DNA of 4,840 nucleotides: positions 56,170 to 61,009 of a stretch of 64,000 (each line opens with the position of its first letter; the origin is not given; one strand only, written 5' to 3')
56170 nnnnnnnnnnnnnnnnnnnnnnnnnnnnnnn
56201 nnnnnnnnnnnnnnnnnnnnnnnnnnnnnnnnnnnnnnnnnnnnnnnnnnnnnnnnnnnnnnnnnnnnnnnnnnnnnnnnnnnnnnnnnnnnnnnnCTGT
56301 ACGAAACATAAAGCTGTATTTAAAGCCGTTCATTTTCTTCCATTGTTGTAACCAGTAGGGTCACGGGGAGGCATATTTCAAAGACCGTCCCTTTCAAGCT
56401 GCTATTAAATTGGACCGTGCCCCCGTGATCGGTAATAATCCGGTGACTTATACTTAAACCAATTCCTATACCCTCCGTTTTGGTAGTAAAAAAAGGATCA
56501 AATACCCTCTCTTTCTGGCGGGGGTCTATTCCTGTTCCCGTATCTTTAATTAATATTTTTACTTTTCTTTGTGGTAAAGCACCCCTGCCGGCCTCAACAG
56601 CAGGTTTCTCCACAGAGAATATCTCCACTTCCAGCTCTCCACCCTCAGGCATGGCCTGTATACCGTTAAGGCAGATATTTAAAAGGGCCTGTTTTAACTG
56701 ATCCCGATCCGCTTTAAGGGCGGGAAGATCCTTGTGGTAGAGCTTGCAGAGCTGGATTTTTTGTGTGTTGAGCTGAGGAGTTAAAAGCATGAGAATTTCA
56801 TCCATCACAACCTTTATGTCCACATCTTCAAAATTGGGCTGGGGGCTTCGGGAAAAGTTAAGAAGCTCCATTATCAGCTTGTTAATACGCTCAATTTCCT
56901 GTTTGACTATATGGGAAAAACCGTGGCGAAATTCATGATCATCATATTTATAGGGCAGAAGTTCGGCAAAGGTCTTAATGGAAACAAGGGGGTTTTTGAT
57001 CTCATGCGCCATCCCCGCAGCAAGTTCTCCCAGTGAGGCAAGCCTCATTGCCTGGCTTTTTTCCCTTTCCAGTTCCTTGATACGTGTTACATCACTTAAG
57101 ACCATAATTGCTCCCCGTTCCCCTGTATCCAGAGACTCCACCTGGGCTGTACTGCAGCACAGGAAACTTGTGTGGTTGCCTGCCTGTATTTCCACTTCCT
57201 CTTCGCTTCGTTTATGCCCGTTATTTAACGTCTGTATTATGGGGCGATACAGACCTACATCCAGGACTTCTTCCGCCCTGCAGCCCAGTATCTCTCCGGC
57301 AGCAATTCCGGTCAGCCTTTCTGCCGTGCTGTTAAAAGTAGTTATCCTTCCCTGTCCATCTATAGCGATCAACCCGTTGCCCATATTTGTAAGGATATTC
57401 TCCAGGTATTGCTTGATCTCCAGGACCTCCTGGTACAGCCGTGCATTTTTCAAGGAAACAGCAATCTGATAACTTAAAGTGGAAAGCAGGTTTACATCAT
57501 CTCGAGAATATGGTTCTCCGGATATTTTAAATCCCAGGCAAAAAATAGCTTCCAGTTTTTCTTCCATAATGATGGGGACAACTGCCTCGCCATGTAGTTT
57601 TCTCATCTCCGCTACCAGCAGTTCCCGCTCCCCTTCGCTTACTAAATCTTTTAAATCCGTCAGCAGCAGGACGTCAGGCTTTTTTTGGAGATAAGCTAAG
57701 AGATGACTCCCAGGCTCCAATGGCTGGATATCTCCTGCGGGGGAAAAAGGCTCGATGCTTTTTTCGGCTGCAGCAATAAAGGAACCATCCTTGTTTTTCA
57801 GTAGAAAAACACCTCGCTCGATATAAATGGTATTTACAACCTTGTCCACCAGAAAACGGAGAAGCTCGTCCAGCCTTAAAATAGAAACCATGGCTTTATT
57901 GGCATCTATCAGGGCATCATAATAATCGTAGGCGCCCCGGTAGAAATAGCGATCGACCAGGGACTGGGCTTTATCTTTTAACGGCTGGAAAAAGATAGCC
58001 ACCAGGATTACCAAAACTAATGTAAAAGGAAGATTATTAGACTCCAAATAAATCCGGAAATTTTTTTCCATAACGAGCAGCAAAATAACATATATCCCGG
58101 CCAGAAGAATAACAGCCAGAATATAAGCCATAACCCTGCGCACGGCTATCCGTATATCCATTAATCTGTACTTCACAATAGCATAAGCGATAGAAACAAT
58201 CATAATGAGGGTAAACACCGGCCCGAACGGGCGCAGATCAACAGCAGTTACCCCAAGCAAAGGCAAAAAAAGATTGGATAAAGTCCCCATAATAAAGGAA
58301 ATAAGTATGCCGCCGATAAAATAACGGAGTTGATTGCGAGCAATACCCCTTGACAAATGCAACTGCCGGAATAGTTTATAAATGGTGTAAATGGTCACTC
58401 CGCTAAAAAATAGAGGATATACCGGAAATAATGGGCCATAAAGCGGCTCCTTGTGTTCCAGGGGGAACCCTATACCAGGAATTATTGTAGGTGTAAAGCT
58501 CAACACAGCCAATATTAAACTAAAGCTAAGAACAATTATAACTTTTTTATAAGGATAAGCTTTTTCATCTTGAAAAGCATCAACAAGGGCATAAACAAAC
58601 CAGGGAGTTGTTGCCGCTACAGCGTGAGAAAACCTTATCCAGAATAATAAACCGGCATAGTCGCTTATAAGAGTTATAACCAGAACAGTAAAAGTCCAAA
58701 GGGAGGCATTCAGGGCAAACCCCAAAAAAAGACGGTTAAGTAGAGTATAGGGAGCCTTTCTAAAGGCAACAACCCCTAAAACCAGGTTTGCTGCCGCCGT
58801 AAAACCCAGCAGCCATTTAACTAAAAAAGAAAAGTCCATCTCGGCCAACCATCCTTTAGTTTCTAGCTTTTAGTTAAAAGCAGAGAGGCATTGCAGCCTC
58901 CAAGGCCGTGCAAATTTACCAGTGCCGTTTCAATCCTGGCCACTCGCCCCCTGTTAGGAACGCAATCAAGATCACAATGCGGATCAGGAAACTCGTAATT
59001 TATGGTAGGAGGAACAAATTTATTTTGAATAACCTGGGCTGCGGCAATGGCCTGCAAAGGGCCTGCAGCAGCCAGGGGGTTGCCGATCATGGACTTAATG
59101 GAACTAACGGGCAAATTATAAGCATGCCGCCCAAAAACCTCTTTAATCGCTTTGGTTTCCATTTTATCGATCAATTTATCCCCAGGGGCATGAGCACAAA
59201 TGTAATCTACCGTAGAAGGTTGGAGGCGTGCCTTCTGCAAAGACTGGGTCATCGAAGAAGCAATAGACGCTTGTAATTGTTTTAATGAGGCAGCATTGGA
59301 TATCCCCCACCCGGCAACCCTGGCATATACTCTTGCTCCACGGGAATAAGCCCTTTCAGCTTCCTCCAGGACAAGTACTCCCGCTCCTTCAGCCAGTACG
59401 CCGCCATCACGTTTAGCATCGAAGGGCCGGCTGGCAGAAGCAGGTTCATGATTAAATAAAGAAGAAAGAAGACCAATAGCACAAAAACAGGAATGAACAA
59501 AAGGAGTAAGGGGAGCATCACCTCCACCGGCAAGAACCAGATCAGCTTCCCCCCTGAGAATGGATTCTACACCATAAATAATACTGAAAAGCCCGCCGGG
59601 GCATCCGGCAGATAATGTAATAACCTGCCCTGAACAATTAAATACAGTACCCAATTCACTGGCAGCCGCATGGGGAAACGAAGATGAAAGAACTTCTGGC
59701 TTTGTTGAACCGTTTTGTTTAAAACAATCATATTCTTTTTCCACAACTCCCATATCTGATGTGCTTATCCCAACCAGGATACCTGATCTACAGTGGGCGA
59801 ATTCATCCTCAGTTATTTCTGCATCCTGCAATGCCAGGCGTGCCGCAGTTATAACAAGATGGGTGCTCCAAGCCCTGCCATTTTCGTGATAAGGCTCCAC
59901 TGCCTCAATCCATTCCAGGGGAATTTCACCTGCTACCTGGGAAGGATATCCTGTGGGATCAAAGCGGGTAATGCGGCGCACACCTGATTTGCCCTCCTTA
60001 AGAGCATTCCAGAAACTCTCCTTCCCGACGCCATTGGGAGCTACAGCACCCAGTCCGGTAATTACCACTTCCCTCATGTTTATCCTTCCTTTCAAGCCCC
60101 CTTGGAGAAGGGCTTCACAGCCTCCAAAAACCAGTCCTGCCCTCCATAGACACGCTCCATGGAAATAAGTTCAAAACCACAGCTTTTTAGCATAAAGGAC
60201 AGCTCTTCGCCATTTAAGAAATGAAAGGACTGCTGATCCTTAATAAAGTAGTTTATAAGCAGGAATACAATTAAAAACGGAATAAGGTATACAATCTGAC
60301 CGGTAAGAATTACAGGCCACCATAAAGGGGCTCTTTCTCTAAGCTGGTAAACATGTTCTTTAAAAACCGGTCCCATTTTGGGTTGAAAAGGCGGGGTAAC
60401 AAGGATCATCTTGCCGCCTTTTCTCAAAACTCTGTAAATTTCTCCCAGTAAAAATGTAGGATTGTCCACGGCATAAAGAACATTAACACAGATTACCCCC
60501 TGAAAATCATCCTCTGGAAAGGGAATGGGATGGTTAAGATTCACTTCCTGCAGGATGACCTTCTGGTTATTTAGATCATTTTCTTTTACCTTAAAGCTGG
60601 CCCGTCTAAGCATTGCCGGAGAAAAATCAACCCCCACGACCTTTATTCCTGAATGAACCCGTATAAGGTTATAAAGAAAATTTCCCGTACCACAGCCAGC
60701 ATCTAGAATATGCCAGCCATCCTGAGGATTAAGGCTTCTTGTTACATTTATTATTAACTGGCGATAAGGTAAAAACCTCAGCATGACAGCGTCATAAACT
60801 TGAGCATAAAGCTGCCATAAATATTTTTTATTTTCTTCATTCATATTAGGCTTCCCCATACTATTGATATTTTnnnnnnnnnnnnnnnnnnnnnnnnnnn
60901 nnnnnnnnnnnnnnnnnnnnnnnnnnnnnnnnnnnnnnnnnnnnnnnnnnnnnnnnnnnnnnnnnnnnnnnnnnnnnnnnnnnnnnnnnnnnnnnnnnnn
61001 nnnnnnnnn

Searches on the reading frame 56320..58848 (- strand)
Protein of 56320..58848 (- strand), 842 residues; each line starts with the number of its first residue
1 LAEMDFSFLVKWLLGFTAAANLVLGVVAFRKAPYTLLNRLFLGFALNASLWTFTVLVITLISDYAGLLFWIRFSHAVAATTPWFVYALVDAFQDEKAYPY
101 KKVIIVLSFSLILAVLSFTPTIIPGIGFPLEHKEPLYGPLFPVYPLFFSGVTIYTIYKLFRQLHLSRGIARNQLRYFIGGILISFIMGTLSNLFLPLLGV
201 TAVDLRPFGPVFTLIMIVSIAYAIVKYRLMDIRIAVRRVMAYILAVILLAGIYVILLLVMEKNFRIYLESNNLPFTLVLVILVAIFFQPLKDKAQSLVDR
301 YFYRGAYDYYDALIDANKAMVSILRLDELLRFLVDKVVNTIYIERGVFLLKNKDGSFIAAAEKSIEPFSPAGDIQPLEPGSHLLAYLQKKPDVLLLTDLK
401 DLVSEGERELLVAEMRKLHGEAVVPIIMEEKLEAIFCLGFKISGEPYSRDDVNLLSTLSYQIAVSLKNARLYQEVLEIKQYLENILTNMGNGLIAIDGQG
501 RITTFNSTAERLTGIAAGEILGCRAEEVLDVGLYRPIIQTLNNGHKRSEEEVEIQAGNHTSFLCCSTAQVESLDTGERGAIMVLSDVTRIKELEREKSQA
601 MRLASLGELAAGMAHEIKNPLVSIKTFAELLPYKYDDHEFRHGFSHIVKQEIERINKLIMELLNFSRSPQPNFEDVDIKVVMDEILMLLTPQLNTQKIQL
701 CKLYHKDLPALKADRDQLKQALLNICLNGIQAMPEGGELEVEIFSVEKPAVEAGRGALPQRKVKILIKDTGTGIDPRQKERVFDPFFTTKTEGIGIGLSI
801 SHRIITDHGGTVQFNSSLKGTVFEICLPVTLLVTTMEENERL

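Call 68: search_protein_families(library=pfam, proteins=[window:56320-58848:-], max_evalue=0.001)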
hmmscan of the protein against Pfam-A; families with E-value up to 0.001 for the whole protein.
window:56320-58848:- (842 aa): 9 families
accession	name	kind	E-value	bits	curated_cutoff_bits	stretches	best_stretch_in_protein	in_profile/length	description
PF02518.31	HATPase_c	-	4.1e-21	75.9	26.4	1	714-830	2-110/111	Histidine kinase-, DNA gyrase B-, and HSP90-like ATPase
PF00512.31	HisKA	-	2.2e-12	47.2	26.9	1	606-668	2-63/66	His Kinase A (phospho-acceptor) domain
PF00989.32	PAS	-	2.7e-12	47.2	22.6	1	482-587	3-113/113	PAS fold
PF16927.11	HisKA_7TM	-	1.2e-11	45.3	28.6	1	14-232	2-222/224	N-terminal 7TM region of histidine kinase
PF13188.13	PAS_8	-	1.8e-07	31.3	21.8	1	481-523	2-45/65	PAS domain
PF13185.12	GAF_2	-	9e-07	29.6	28.6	1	326-466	4-135/136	GAF domain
PF08448.16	PAS_4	-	1.2e-05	26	23.1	1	487-589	2-107/110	PAS fold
PF13426.13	PAS_9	-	7.1e-05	23.5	27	1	494-588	5-102/103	PAS domain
PF01590.32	GAF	-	0.00018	22.4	22.4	1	326-466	2-133/133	GAF domain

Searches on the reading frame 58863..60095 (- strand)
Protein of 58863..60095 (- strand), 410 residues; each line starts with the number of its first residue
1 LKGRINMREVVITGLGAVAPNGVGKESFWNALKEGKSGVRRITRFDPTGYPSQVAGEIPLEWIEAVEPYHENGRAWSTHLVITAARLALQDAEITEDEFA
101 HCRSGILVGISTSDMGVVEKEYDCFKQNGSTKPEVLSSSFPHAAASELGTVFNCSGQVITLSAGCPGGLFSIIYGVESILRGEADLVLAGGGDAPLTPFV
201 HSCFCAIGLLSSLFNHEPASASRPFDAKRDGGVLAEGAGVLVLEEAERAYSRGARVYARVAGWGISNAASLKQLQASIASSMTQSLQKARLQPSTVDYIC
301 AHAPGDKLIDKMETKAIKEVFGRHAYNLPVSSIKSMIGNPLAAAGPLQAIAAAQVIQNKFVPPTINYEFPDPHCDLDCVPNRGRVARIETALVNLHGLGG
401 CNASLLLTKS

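Call 68: search_protein_families(library=pfam, proteins=[window:58863-60095:-], max_evalue=0.001)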
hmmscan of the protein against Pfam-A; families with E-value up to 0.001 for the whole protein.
window:58863-60095:- (410 aa): 2 families
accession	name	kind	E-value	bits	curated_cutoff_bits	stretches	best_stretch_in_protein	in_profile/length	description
PF00109.32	ketoacyl-synt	-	1.2e-40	140.1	20.8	1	7-249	1-252/252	Beta-ketoacyl synthase, N-terminal domain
PF02801.28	Ketoacyl-synt_C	-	3.1e-26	92.1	20.8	1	257-368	1-119/119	Beta-ketoacyl synthase, C-terminal domain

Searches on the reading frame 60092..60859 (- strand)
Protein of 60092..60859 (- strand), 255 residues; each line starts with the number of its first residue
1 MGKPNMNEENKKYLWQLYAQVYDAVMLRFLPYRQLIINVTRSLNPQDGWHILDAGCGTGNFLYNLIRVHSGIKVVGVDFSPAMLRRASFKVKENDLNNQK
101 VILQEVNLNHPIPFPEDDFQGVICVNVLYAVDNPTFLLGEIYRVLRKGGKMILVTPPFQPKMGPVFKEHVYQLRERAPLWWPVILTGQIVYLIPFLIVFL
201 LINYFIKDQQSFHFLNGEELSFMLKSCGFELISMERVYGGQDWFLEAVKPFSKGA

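Call 68: search_protein_families(library=pfam, proteins=[window:60092-60859:-], max_evalue=0.001)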
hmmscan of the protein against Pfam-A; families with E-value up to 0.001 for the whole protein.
window:60092-60859:- (255 aa): 11 families
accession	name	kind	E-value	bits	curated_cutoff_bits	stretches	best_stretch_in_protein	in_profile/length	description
PF13847.12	Methyltransf_31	-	6.6e-20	71.7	27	1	47-157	3-113/145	Methyltransferase domain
PF08241.18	Methyltransf_11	-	3.2e-19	69.8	21.2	1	52-153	1-95/95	Methyltransferase domain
PF13649.12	Methyltransf_25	-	9.5e-19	68.3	27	1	51-149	1-97/97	Methyltransferase domain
PF13489.12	Methyltransf_23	-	1.6e-16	60.9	27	1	45-233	20-163/164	Methyltransferase domain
PF08242.18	Methyltransf_12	-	8.6e-16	58.9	30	1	52-150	1-97/98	Methyltransferase domain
PF01209.24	Ubie_methyltran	-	2.9e-11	43.6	20.1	1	38-154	38-152/233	ubiE/COQ5 methyltransferase family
PF08003.17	Methyltransf_9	-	9.1e-07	28.6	23.8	1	39-155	107-219/315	Protein of unknown function (DUF1698)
PF02353.26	CMAS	-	3.3e-06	27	27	1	41-154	56-165/273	Mycolic acid cyclopropane synthetase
PF07021.18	MetW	-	8.1e-06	26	21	1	46-157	12-111/193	Methionine biosynthesis protein MetW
PF05175.20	MTS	-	9.8e-05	22.5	23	1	43-159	27-144/170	Methyltransferase small domain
PF02390.23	Methyltransf_4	-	0.00032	20.7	24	0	51-106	5-60/173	Putative methyltransferase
